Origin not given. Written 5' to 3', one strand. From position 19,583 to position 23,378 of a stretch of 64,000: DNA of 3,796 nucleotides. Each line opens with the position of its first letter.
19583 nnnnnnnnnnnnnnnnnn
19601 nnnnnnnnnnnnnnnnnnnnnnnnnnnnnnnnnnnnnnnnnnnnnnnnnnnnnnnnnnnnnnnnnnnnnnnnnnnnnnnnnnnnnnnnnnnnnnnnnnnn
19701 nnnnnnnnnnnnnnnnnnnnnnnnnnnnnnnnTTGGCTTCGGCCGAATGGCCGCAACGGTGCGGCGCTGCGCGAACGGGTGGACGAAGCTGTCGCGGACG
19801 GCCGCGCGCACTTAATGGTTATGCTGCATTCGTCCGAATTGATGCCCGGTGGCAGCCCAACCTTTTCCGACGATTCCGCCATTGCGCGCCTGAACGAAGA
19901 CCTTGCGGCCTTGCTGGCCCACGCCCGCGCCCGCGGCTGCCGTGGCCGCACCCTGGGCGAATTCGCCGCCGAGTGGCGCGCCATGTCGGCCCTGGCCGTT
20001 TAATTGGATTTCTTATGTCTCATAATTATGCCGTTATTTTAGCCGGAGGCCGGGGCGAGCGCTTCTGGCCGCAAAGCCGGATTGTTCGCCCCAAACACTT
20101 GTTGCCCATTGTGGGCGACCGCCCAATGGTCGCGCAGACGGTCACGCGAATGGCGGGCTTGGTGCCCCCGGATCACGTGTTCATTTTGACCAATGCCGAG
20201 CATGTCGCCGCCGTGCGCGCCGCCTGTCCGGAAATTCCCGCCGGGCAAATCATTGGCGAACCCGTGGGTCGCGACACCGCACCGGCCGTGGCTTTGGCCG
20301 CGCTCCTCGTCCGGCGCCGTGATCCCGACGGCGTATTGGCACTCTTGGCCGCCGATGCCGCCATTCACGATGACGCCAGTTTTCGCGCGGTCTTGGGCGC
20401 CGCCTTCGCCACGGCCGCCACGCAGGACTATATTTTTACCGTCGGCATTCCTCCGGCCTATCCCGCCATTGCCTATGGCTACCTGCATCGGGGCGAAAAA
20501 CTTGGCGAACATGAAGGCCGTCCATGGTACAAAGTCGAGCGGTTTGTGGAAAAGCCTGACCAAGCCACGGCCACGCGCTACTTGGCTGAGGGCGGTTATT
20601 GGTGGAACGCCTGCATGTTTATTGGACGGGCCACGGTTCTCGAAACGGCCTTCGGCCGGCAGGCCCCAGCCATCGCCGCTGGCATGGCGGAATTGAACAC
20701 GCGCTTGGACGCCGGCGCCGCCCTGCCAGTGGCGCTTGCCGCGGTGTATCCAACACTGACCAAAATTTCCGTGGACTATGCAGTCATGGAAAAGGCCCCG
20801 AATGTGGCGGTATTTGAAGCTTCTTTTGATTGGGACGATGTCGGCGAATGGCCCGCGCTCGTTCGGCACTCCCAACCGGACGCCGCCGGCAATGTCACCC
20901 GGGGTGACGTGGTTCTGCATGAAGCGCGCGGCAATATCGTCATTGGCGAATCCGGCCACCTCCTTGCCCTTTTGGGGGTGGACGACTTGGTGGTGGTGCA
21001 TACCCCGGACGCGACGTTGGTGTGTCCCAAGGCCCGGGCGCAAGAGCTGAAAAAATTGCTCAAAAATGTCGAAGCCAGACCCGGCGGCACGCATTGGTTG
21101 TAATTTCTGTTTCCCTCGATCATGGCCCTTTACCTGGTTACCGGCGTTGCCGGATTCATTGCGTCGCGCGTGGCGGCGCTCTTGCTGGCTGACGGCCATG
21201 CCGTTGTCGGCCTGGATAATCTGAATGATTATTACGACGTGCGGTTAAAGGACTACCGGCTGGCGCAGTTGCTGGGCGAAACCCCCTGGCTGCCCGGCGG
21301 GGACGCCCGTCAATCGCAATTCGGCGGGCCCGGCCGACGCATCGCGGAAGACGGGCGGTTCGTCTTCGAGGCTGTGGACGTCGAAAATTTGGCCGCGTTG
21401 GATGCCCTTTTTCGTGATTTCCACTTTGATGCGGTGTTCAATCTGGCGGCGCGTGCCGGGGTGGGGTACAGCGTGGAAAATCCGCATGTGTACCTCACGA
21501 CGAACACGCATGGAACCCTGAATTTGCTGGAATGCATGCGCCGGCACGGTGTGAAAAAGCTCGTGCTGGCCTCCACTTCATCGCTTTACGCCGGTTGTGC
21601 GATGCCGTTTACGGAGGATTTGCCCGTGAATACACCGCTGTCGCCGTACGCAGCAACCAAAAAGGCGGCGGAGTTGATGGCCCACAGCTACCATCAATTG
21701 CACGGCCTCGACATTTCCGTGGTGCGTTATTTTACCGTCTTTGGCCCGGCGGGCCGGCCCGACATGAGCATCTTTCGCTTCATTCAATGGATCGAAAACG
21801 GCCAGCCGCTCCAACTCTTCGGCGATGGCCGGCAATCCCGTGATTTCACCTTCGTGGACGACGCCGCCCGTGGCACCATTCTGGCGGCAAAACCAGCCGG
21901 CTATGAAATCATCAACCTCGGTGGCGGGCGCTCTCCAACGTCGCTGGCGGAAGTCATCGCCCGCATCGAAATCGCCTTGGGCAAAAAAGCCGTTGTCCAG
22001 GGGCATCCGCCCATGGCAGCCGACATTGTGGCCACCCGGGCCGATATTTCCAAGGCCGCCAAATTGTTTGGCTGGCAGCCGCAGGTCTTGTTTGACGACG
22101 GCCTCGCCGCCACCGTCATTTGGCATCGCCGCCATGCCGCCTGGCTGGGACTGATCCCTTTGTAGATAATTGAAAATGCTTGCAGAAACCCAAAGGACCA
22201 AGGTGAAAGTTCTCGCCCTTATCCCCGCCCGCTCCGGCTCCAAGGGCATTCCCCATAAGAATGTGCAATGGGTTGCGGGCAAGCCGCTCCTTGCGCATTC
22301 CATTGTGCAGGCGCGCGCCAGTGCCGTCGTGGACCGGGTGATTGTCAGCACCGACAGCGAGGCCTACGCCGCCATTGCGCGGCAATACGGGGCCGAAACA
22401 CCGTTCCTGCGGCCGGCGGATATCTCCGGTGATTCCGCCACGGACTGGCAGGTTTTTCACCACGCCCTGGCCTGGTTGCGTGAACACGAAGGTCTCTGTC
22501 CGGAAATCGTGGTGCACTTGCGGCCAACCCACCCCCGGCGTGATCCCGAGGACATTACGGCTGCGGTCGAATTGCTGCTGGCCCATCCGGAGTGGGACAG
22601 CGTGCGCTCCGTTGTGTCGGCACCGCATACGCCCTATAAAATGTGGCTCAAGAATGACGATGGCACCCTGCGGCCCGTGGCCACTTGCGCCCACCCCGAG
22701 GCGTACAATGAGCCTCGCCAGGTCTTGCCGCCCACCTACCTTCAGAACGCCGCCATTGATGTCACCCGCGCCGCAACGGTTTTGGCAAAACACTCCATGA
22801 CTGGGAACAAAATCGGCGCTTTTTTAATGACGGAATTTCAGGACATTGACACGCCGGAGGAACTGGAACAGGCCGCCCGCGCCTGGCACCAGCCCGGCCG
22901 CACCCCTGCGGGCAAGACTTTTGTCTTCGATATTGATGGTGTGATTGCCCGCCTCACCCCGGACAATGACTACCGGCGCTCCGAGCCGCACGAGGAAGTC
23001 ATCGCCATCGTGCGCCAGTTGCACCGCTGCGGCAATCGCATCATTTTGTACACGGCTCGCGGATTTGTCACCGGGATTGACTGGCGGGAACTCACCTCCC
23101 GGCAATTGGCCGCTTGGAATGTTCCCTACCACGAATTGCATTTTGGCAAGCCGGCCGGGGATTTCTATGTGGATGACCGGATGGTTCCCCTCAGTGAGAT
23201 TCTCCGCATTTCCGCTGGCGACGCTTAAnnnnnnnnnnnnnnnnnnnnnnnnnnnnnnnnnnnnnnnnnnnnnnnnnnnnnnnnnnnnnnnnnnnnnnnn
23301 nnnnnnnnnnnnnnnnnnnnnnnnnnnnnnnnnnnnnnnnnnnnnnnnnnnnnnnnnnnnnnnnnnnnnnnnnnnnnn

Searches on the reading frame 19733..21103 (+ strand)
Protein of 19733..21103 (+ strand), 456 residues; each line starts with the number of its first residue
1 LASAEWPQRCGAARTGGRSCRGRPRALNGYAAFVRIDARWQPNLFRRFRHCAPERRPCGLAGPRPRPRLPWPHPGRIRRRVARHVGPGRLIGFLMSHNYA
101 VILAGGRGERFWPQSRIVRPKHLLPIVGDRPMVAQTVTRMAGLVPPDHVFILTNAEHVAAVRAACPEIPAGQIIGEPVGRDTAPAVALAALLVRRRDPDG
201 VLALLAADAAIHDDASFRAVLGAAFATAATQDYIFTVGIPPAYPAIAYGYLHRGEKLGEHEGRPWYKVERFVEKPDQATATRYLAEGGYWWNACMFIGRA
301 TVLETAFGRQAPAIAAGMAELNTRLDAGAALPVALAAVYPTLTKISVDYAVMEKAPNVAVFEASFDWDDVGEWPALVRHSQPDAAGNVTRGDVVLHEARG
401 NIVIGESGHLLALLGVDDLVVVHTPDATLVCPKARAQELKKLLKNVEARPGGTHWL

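Call 32: search_protein_families(library=pfam, proteins=[window:19733-21103:+], max_evalue=0.0001)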
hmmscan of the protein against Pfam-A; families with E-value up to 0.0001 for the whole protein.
window:19733-21103:+ (456 aa): 3 families
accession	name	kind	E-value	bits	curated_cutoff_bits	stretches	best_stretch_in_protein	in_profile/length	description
PF00483.29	NTP_transferase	-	9.3e-33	114.3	21.2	1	100-381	2-240/245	Nucleotidyl transferase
PF22640.1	ManC_GMP_beta-helix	-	1.2e-14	54.4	27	1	391-444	1-53/55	MannoseP isomerase/GMP-like beta-helix domain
PF12804.13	NTP_transf_3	-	3.2e-10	40.8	27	1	100-226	1-113/160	MobA-like NTP transferase domain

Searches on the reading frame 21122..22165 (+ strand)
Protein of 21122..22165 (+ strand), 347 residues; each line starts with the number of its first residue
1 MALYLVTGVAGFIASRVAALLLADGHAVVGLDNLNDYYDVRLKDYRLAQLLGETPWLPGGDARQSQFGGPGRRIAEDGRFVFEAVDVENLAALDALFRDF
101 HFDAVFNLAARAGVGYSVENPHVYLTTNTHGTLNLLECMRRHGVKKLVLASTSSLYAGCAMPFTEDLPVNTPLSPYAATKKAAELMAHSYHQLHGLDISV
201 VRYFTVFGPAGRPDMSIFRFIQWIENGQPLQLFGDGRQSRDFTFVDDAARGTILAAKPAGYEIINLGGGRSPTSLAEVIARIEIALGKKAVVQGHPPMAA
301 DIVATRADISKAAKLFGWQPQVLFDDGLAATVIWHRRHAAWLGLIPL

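Call 32: search_protein_families(library=pfam, proteins=[window:21122-22165:+], max_evalue=0.0001)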
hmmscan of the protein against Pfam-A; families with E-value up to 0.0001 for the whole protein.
window:21122-22165:+ (347 aa): 7 families
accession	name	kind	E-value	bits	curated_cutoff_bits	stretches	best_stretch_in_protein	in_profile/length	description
PF01370.27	Epimerase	-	8.8e-57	192.7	20.9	1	5-267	2-240/240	NAD dependent epimerase/dehydratase family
PF16363.11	GDP_Man_Dehyd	-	7.9e-49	167.3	27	1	76-329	50-330/332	GDP-mannose 4,6 dehydratase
PF02719.21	Polysacc_synt_2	-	5e-12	46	20.2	1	84-250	60-211/293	Polysaccharide biosynthesis protein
PF04321.23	RmlD_sub_bind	-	5.4e-10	39.2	27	1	34-256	33-197/287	RmlD substrate binding domain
PF01073.25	3Beta_HSD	-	3.7e-09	36.5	22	1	84-257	51-230/280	3-beta hydroxysteroid dehydrogenase/isomerase family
PF07993.18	NAD_binding_4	-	2.6e-06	27.2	20.1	1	102-212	89-210/258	Male sterility protein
PF13460.12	NAD_binding_10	-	9.7e-06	26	27.2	0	85-186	46-130/184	NAD(P)H-binding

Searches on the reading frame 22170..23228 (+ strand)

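Call 32: search_protein_families(library=pfam, proteins=[window:22170-23228:+], max_evalue=0.0001)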
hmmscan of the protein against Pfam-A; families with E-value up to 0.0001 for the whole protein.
window:22170-23228:+ (352 aa): 1 family
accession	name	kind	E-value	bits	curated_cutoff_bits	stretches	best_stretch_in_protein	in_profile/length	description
PF02348.25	CTP_transf_3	-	4.4e-20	72.9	22.6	1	16-147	2-127/217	Cytidylyltransferase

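Call 67: search_protein_families(library=ncbifam, proteins=[window:22170-23228:+], max_evalue=0.001)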
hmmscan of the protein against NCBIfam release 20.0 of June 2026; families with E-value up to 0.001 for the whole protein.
window:22170-23228:+ (352 aa): 8 families
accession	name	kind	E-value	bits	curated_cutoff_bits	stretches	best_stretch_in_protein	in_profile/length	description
TIGR03584.1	PseF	equivalog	2.5e-37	128.7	205.7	1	15-237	1-218/222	pseudaminic acid cytidylyltransferase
NF003952.0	PRK05450.1-5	subfamily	9.7e-13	47.8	193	1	13-143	2-123/250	3-deoxy-manno-octulosonate cytidylyltransferase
NF003950.0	PRK05450.1-3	subfamily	6.1e-11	42.1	234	1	13-155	2-132/248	3-deoxy-manno-octulosonate cytidylyltransferase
NF003948.0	PRK05450.1-1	equivalog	6.7e-11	41.9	281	1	11-143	3-126/248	3-deoxy-manno-octulosonate cytidylyltransferase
NF009905.0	PRK13368.1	subfamily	1e-09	38.1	255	1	13-140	2-118/243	3-deoxy-manno-octulosonate cytidylyltransferase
TIGR01689.1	EcbF-BcbF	subfamily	2.7e-09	37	162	1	249-346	2-109/126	capsule biosynthesis phosphatase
TIGR00466.1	kdsB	equivalog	5.1e-08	32.6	155.2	1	15-82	4-70/241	3-deoxy-manno-octulosonate cytidylyltransferase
TIGR01662.1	HAD-SF-IIIA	subfamily_domain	0.00018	21.6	44.6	1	249-296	1-49/141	HAD-IIIA family hydrolase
